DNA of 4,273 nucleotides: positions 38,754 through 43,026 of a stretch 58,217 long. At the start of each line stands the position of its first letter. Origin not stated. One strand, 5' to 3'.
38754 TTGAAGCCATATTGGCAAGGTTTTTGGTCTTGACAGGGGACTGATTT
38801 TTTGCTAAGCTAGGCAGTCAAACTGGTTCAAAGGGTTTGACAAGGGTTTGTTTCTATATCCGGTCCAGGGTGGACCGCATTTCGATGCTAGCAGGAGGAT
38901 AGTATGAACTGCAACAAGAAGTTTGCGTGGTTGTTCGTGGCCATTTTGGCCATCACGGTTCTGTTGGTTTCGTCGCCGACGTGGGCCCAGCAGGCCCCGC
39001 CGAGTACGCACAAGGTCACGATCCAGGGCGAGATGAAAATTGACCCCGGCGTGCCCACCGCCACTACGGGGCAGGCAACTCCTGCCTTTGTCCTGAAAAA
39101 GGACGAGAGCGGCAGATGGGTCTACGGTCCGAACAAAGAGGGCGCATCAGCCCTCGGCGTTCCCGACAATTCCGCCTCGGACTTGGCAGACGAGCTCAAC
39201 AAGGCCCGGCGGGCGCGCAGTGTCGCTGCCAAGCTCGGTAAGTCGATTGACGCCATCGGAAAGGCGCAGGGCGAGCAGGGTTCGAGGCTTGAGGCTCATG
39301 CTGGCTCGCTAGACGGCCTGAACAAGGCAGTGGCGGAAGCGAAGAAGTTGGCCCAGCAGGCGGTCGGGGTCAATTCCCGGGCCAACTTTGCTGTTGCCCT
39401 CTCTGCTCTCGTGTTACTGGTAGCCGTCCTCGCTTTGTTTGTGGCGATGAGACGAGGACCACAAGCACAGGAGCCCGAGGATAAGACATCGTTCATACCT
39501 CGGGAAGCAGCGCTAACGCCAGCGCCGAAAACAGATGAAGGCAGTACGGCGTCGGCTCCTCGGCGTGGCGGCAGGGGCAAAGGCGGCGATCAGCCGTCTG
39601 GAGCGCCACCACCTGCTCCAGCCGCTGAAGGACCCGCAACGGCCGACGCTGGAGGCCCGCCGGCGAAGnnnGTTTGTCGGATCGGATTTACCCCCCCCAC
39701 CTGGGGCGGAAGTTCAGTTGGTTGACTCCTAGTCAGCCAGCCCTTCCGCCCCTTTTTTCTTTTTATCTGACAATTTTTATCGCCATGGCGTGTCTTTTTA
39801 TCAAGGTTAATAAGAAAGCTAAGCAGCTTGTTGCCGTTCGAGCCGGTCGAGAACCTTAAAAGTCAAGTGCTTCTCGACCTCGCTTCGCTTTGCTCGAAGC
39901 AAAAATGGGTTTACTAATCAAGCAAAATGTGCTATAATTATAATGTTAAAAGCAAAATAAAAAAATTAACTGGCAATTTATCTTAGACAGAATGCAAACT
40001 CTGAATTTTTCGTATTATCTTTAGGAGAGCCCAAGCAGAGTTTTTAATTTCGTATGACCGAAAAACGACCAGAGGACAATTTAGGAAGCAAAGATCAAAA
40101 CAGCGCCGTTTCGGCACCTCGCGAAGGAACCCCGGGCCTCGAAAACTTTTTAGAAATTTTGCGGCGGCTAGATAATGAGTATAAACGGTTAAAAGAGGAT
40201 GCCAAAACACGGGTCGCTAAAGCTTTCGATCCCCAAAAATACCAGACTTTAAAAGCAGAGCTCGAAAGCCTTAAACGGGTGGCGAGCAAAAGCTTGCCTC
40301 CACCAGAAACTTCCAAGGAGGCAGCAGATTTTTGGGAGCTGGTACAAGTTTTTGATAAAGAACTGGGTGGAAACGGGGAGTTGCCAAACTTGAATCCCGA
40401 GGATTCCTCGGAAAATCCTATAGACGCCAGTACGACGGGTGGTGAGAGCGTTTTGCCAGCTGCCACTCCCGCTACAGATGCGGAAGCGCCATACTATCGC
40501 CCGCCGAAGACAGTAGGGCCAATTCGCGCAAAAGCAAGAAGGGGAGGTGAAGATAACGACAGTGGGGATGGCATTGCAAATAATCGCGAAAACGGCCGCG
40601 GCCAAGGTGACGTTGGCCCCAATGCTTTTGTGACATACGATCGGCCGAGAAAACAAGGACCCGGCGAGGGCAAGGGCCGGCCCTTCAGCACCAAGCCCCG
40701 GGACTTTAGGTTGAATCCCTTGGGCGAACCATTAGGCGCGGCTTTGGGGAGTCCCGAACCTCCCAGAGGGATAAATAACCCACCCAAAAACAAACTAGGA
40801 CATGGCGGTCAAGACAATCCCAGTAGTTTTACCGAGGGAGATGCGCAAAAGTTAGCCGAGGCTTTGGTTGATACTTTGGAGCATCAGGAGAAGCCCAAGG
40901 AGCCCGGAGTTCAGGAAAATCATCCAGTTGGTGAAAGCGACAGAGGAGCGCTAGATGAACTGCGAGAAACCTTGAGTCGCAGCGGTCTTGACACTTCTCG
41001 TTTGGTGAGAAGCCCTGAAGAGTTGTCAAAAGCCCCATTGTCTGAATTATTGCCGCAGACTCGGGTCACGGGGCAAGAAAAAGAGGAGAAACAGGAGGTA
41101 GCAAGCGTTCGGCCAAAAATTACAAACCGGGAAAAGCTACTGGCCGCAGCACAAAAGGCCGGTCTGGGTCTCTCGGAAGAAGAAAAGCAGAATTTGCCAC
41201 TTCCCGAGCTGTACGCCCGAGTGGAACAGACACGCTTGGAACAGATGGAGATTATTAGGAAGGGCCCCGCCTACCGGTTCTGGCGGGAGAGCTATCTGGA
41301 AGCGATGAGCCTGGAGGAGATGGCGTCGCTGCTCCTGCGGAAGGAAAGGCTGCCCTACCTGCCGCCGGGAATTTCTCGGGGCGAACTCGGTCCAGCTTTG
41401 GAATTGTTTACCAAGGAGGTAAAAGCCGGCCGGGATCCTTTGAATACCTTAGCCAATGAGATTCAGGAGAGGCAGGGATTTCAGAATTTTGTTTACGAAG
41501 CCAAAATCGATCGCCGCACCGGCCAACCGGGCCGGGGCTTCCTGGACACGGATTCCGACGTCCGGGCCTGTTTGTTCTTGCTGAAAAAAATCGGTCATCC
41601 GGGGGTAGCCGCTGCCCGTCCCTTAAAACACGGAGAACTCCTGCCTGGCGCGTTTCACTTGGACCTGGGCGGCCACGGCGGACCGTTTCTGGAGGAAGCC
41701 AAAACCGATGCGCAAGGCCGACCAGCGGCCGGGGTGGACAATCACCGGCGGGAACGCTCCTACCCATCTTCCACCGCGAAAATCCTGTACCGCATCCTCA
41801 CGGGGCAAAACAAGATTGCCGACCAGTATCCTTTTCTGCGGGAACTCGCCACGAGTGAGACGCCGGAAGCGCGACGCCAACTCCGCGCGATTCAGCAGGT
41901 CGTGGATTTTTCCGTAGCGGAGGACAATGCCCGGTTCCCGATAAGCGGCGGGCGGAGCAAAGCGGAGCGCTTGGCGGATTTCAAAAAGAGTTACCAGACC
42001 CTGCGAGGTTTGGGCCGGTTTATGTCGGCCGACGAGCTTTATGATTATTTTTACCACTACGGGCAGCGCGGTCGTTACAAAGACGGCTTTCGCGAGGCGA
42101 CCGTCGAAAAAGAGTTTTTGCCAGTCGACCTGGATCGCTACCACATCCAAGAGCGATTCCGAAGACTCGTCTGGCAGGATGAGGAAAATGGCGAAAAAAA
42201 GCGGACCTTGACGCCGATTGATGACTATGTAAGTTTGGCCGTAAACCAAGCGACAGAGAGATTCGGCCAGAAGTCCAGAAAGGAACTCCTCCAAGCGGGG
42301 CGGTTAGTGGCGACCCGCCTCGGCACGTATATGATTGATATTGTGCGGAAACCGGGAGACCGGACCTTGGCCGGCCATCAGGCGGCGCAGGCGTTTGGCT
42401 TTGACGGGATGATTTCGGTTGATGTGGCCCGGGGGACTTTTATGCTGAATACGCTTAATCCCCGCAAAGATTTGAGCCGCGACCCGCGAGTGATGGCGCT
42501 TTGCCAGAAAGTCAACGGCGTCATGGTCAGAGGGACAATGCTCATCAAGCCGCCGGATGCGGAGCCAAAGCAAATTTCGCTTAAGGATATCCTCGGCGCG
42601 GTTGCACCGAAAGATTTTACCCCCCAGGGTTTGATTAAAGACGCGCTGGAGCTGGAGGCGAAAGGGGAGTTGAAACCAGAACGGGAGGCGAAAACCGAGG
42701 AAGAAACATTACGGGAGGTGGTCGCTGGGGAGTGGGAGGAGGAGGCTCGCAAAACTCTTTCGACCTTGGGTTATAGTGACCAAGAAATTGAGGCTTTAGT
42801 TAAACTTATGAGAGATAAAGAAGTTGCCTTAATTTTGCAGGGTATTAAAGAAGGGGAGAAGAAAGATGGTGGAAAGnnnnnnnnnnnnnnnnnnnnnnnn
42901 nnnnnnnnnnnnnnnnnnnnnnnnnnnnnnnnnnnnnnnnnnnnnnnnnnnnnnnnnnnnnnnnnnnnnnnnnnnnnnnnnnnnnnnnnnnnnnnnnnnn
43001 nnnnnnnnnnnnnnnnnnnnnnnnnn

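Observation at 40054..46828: Four tightly coupled large orphan genes (941, 949, 99, 264 aa): candidate undescribed envelope-associated system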

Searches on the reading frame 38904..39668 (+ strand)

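Call 4: search_protein_families(library=pfam, proteins=[window:38904-39668:+], max_evalue=1)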
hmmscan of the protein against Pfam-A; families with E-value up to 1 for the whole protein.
window:38904-39668:+ (255 aa): 2 families
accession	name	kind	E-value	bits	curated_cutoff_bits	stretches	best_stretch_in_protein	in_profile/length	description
PF01284.28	MARVEL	-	0.076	13.5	32.8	1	153-183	32-62/135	Membrane-associating domain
PF10066.14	DUF2304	-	0.085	13.6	25.5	0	151-184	55-88/106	Uncharacterized conserved protein (DUF2304)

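Call 5: search_protein_families(library=ncbifam, proteins=[window:38904-39668:+], max_evalue=1)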
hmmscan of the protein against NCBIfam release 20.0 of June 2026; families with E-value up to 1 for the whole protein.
window:38904-39668:+ (255 aa): 2 families
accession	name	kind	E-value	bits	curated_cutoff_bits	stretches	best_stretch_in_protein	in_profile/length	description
NF033761.1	gliding_GltJ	equivalog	0.003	16.7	450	1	77-252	289-465/671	adventurous gliding motility protein GltJ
NF052429.1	LpqS_Mycobact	equivalog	0.015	15.6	35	0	10-42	82-114/126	putative copper homeostasis (lipo)protein LpqS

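Call 31: search_protein_families(library=phrogs, proteins=[window:38904-39668:+], max_evalue=0.1)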
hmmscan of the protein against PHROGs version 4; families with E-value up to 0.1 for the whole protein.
window:38904-39668:+ (255 aa): 0 families

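Call 32: search_protein_families(library=padloc, proteins=[window:38904-39668:+], max_evalue=0.1)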
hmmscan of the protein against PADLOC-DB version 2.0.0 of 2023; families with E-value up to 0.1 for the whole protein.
window:38904-39668:+ (255 aa): 0 families

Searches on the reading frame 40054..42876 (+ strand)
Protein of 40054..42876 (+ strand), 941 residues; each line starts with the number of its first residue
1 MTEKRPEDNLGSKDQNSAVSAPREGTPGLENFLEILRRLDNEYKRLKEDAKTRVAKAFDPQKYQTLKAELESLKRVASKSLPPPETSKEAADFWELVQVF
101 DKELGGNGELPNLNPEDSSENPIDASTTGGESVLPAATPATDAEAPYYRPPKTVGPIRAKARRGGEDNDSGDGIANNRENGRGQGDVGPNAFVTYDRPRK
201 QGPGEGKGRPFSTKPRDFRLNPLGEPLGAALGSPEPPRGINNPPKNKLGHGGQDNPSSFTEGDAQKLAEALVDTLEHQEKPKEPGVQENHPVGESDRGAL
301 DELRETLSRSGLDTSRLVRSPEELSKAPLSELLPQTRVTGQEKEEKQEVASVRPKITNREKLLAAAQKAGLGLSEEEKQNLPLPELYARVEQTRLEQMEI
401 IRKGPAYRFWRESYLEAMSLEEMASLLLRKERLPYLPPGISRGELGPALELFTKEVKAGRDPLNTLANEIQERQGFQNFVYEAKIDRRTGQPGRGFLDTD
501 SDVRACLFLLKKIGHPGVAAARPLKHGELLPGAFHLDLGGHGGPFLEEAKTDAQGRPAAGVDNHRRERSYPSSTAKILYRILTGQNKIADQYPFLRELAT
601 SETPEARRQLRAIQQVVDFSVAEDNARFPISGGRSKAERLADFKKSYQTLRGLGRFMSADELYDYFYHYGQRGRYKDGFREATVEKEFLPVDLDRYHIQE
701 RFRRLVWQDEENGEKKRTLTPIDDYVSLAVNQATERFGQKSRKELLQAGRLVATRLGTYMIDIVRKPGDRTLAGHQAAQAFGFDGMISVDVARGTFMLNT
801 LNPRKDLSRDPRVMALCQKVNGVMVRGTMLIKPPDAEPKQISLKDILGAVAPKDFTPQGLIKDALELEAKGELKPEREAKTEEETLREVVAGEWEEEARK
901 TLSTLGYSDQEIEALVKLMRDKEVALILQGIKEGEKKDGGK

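Call 4: search_protein_families(library=pfam, proteins=[window:40054-42876:+], max_evalue=1)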
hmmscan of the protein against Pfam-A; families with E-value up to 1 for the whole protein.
window:40054-42876:+ (941 aa): 2 families
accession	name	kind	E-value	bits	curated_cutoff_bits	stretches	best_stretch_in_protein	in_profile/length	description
PF07499.19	RuvA_C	-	0.004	18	24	1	894-920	2-28/47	RuvA, C-terminal domain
PF16476.10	DUF5053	-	0.14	12.3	26.6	0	249-273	35-59/71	Domain of unknown function (DUF5053)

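Call 5: search_protein_families(library=ncbifam, proteins=[window:40054-42876:+], max_evalue=1)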
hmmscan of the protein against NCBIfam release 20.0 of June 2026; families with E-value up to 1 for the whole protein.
window:40054-42876:+ (941 aa): 2 families
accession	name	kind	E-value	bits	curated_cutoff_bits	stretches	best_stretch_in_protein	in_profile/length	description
TIGR00084.2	ruvA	equivalog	0.0096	15.5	85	1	867-922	128-187/202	Holliday junction branch migration protein RuvA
NF033919.1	PA2779_fam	subfamily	0.18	12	40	1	880-933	38-88/123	PA2779 family protein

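Call 6: search_solved_structures(query=window:40054-42876:+, max_evalue=1)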
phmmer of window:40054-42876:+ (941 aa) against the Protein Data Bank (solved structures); distinct sequences matched with E-value up to 1: 0.

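Call 10: find_homologous_proteins(query=window:40054-42876:+)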
Query window:40054-42876:+: 8000 candidates shared short words with the query, none scored E <= 0.001.

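Call 13: find_encoding_contigs(protein=window:40054-42876:+, flank=10000)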
Protein window:40054-42876:+ (941 aa): no gene with exactly this product is on record in the collection.

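Call 31: search_protein_families(library=phrogs, proteins=[window:40054-42876:+], max_evalue=0.1)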
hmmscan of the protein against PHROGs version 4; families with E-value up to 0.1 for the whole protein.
window:40054-42876:+ (941 aa): 0 families

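Call 32: search_protein_families(library=padloc, proteins=[window:40054-42876:+], max_evalue=0.1)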
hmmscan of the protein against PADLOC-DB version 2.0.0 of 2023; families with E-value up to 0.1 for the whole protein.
window:40054-42876:+ (941 aa): 0 families
